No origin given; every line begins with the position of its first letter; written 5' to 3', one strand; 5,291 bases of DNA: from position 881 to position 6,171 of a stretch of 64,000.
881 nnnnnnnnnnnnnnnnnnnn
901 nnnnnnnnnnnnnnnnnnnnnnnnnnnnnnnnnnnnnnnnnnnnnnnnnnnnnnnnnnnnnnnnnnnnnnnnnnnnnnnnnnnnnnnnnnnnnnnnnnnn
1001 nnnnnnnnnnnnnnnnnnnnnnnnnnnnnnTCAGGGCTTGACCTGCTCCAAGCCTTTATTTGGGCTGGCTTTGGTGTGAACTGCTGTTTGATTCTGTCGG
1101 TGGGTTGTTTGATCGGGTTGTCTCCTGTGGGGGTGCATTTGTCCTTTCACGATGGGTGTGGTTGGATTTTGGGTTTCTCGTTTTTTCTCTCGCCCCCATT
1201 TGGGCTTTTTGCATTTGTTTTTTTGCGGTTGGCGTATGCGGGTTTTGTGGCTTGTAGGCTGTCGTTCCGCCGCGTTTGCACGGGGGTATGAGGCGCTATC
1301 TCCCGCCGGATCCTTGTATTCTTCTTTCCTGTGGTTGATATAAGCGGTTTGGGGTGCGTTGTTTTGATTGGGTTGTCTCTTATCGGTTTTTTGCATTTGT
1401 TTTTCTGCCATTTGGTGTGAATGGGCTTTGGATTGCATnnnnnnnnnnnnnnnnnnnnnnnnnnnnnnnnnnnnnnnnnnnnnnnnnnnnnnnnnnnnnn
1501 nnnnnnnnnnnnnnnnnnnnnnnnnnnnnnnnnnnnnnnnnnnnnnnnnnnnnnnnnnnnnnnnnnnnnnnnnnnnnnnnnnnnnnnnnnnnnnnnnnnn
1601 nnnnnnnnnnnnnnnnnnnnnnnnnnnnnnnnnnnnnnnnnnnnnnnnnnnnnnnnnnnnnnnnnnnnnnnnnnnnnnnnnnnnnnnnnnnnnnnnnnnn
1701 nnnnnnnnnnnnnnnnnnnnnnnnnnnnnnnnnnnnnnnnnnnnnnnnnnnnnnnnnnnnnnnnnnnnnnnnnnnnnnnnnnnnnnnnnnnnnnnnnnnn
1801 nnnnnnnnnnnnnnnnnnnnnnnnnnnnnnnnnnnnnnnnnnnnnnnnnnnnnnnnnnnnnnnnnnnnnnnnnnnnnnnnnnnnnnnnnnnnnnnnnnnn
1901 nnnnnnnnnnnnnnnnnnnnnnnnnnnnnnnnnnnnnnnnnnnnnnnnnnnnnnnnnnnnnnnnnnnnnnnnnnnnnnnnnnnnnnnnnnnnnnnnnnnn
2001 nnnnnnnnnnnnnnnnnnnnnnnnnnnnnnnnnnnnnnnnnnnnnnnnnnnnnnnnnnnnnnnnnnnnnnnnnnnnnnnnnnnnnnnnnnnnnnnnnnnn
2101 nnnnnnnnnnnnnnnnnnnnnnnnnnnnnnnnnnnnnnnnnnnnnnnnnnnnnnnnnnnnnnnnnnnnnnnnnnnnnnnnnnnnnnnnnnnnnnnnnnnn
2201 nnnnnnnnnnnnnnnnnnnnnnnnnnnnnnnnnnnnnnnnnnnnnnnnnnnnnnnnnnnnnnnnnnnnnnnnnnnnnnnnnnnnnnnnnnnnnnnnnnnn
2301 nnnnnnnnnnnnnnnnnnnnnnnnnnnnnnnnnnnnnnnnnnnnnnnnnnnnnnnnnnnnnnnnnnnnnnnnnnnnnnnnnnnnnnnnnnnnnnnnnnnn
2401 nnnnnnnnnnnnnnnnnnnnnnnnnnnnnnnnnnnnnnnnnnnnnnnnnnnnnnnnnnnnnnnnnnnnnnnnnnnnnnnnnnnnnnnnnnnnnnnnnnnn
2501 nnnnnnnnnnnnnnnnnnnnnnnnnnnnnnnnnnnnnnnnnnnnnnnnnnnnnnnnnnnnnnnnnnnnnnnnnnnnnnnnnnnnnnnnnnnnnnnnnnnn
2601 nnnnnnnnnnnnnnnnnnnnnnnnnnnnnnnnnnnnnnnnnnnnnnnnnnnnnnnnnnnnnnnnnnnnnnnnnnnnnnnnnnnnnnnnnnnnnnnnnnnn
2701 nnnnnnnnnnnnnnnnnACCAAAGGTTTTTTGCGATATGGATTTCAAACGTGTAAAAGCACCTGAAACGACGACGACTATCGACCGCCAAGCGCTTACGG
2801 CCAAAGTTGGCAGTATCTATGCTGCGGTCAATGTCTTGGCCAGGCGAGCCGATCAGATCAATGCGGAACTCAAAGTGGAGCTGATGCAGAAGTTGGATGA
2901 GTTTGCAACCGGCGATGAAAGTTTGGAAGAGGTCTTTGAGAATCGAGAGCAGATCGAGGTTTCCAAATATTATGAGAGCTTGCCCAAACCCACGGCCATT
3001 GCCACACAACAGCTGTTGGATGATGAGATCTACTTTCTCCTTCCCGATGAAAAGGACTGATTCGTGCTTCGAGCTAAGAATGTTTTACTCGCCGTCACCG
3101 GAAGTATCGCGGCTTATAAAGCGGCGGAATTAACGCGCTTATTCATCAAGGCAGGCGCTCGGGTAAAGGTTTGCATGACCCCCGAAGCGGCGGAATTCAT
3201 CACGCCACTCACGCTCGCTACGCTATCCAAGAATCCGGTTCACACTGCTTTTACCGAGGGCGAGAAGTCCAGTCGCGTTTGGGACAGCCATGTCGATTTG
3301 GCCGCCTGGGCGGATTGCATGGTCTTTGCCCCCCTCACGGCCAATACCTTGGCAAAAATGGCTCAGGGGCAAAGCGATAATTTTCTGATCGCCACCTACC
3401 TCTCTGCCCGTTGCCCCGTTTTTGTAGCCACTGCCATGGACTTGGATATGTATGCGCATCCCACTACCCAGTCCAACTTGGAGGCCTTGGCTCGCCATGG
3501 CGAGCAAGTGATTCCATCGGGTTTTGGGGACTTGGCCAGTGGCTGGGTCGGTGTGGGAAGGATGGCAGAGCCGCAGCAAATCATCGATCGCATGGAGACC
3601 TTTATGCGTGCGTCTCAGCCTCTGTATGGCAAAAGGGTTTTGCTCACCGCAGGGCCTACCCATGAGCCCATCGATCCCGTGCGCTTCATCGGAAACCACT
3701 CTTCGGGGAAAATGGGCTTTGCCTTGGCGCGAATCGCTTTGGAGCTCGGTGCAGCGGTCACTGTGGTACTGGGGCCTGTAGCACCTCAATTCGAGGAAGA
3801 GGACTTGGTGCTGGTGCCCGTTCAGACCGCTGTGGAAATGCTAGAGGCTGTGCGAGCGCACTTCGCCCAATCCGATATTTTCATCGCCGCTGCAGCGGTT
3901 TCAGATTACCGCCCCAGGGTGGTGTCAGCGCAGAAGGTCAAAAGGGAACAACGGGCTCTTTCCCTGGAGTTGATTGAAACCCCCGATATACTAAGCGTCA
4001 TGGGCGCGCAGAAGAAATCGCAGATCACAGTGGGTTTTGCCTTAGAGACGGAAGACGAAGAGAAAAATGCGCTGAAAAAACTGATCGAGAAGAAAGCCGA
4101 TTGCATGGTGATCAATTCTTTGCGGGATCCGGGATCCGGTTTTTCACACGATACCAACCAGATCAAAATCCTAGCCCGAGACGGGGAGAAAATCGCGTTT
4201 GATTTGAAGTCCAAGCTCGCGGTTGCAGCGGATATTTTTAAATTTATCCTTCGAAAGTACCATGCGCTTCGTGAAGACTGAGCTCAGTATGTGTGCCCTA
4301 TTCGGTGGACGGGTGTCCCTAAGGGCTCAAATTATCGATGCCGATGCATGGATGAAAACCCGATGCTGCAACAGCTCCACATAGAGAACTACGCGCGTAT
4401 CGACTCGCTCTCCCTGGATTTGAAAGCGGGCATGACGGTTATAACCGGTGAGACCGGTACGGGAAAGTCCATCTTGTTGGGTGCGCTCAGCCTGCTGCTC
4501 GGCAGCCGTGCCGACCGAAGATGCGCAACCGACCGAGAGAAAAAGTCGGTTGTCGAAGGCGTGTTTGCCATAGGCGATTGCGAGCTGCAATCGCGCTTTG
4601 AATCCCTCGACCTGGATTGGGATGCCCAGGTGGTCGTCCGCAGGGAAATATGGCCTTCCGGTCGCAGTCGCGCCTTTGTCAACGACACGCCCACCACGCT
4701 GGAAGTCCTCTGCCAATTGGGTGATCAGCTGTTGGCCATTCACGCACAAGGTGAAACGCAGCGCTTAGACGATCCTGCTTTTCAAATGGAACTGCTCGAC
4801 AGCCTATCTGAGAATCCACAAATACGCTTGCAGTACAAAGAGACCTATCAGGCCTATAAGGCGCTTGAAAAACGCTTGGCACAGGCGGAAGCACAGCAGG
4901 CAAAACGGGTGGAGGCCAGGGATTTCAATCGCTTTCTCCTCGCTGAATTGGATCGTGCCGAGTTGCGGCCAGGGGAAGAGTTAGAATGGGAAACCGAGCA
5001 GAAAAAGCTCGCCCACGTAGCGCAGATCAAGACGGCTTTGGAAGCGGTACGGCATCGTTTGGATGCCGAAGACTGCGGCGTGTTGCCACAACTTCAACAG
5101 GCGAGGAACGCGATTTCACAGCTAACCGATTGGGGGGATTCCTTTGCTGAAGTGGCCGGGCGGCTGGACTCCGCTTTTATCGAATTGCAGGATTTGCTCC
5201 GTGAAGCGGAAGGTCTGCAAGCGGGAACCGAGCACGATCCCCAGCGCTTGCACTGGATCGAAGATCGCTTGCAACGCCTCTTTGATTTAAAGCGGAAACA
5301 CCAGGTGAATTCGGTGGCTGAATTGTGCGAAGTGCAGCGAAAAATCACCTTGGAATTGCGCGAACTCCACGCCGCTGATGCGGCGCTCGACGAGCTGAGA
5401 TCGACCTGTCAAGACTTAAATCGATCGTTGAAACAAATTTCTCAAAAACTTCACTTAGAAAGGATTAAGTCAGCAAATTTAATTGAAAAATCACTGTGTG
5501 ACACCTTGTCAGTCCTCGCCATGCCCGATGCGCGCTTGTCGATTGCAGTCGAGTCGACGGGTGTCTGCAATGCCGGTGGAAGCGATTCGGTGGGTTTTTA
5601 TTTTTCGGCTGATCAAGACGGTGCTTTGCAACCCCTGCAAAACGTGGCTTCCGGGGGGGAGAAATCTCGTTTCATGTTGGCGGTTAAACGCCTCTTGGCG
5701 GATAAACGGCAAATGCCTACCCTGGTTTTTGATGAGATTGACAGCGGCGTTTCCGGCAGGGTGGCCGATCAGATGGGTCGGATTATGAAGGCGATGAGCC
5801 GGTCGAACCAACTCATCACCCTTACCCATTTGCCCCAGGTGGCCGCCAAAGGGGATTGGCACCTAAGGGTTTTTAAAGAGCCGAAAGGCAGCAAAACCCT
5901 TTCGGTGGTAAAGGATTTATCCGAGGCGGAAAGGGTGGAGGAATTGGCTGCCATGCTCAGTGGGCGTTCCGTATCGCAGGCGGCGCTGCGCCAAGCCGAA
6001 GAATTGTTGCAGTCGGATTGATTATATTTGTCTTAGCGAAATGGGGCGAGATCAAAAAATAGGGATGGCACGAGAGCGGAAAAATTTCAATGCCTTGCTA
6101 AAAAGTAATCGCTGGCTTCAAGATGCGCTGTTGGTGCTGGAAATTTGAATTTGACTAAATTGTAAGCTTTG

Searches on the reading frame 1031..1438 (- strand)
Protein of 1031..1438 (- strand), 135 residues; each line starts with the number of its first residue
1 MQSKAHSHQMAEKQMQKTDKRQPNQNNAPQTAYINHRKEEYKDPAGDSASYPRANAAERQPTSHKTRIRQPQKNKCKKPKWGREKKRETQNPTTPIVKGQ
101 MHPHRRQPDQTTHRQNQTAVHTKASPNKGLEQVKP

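Call 52: search_protein_families(library=pfam, proteins=[window:1031-1438:-], max_evalue=1)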
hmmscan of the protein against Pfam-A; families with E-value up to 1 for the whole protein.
window:1031-1438:- (135 aa): 1 family
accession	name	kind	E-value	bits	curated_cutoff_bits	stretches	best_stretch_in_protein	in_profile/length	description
PF21342.2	SoxA-TsdA_cyt-c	-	0.11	12.9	27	1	38-86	23-70/88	SoxA/TsdA, cytochrome c domain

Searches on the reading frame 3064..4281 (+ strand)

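Call 64: search_protein_families(library=pfam, proteins=[window:3064-4281:+], max_evalue=0.00001)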
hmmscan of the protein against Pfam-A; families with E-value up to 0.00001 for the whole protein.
window:3064-4281:+ (405 aa): 2 families
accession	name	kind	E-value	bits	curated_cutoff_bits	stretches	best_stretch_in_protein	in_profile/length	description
PF04127.22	DFP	-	2.3e-65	220.3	22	1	188-369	2-185/186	DNA/pantothenate metabolism flavoprotein C-terminal domain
PF02441.25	Flavoprotein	-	1e-30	106.9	22.7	1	5-178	1-159/162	Flavoprotein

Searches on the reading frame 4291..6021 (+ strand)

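Call 64: search_protein_families(library=pfam, proteins=[window:4291-6021:+], max_evalue=0.00001)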
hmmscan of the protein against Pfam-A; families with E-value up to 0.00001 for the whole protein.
window:4291-6021:+ (576 aa): 4 families
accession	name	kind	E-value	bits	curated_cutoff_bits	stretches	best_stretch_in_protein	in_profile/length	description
PF02463.25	SMC_N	-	1.4e-16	61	40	1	25-534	1-218/220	RecF/RecN/SMC N terminal domain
PF13476.12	AAA_23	-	1.7e-10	42.3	27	1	28-256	1-172/201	AAA domain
PF13175.12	AAA_15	-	1.6e-06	28.5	32.1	1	25-73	1-50/374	AAA ATPase domain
PF13304.12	AAA_21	-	1.8e-06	28.7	27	0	48-76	1-26/304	AAA domain, putative AbiEii toxin, Type IV TA system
